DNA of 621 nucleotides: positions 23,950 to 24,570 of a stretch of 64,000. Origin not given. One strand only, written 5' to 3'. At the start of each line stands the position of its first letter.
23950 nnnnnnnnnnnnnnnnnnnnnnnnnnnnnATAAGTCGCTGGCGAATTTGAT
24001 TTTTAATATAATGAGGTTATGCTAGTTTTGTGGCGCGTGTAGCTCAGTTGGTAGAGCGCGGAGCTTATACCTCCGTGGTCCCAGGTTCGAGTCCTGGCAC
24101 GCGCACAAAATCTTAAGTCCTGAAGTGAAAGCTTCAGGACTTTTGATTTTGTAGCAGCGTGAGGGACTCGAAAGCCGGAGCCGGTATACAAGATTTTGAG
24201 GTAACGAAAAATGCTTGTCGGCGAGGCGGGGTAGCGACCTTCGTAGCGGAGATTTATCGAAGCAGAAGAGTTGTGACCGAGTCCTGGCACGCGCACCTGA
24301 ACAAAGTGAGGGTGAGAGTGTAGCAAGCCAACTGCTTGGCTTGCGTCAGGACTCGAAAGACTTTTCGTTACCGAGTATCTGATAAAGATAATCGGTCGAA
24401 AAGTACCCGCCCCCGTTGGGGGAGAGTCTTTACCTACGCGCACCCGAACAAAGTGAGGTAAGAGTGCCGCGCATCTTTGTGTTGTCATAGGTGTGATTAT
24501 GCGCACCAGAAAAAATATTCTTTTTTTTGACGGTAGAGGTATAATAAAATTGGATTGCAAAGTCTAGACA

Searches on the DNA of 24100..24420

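Call 65: search_rna_families(source=window, start=24100, end=24420, threshold=evalue, max_evalue=10)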
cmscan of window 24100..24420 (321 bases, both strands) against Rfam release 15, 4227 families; matches with E-value up to 10: 3.
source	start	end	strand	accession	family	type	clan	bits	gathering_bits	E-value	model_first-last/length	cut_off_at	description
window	24112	24145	+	RF04001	mir-7918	Gene; miRNA;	-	18.1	80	0.29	1-58/58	no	mir-7918 microRNA precursor family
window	24100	24158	+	RF00686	mir-338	Gene; miRNA;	-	16.7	57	1.3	1-69/69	no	mir-338 microRNA precursor family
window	24239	24282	+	RF01884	LINC00901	Gene; lncRNA;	-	11.6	55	6.1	109-152/152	no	Non-coding RNA BC040587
